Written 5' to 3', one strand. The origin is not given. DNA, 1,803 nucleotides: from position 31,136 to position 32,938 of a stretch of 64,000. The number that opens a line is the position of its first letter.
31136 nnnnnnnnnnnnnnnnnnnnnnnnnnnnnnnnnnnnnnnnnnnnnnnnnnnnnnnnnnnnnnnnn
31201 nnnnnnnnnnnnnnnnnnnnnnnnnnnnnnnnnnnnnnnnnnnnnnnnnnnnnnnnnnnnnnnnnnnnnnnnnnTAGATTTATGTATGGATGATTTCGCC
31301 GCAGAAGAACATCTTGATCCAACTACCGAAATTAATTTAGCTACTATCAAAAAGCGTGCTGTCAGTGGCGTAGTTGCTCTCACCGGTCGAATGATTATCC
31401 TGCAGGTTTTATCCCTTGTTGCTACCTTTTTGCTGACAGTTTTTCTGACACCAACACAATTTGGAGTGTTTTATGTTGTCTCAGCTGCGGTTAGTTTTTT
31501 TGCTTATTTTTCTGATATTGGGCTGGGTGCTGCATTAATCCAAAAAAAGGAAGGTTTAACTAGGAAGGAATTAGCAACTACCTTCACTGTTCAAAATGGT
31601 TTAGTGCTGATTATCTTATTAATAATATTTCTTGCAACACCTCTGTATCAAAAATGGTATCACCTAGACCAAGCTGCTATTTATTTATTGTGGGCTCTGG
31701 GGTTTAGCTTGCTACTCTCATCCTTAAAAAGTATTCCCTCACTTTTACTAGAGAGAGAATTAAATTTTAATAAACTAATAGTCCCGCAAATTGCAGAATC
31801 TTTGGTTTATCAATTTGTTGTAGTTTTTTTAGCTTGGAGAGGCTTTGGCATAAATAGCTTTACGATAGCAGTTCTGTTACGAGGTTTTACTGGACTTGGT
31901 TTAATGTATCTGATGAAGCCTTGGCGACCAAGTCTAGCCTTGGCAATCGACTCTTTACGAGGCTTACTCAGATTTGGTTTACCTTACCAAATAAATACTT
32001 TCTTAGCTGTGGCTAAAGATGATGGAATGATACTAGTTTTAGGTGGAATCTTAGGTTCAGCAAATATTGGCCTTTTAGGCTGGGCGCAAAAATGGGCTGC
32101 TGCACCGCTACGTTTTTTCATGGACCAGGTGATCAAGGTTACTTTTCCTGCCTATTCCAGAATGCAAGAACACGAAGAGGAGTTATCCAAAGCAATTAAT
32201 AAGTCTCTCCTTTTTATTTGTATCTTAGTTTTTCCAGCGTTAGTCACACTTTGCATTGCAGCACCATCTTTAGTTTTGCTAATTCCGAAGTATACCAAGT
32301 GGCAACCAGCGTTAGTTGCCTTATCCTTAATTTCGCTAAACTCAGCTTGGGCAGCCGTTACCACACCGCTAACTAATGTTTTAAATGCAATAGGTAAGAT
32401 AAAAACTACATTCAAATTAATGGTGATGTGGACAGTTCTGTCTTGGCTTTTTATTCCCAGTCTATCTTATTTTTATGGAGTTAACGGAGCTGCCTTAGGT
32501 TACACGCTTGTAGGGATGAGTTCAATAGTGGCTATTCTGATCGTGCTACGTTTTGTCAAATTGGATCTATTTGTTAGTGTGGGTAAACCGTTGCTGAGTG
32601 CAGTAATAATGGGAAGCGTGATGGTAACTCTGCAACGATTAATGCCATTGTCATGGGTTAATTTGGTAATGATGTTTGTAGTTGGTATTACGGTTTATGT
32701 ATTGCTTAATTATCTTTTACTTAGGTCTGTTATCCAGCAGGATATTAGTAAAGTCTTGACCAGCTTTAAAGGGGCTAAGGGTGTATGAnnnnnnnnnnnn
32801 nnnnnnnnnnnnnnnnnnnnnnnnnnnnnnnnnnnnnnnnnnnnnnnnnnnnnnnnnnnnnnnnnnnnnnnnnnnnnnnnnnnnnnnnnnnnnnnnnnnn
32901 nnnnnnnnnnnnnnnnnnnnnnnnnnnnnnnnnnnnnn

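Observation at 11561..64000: A 52-kb glycosylation island with about 15 GT-A/GT-B glycosyltransferases, a flippase and at least 20 polytopic GT-C-like membrane proteins from five families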

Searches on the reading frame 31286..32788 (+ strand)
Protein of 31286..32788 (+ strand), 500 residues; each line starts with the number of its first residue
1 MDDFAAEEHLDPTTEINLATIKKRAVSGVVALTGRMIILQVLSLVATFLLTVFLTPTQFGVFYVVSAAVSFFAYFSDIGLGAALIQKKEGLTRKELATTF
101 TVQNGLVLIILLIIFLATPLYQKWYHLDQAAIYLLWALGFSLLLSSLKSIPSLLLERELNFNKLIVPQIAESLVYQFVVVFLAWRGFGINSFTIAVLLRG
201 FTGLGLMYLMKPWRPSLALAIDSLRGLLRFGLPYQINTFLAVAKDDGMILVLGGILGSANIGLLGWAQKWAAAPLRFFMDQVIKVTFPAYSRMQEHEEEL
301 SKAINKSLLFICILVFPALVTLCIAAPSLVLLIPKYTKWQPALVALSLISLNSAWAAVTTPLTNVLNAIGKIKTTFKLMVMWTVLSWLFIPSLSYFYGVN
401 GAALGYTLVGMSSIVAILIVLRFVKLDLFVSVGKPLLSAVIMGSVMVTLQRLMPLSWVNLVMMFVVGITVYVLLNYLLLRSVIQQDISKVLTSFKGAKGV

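Call 5: search_protein_families(library=pfam, proteins=[window:31286-32788:+], max_evalue=0.01)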
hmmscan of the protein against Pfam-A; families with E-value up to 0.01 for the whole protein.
window:31286-32788:+ (500 aa): 2 families
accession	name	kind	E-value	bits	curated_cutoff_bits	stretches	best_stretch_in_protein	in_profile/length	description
PF13440.11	Polysacc_synt_3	-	5.3e-51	174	23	1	50-333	2-283/293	Polysaccharide biosynthesis protein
PF01943.22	Polysacc_synt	-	5.6e-20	72.3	28.2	1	28-294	4-274/274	Polysaccharide biosynthesis protein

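Call 10: find_encoding_contigs(protein=window:31286-32788:+, flank=10000, max_places=6)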
Protein window:31286-32788:+ (500 aa): no gene with exactly this product is on record in the collection.

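Call 64: search_protein_families(library=ncbifam, proteins=[window:31286-32788:+], max_evalue=1e-8)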
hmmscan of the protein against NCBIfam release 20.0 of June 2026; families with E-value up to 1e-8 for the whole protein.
window:31286-32788:+ (500 aa): 3 families
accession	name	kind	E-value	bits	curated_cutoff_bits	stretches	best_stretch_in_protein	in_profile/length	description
NF007773.0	PRK10459.1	equivalog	3.7e-40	138.3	273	1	20-488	2-476/492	MOP flippase family protein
NF058658.1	Oglyco_Wzx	exception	7.6e-29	101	720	1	35-481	20-462/478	O-glycosylation flippase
NF047674.1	TeichurnBiosyTuaB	equivalog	5.6e-27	94.9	580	1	19-478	2-465/469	teichuronic acid biosynthesis protein TuaB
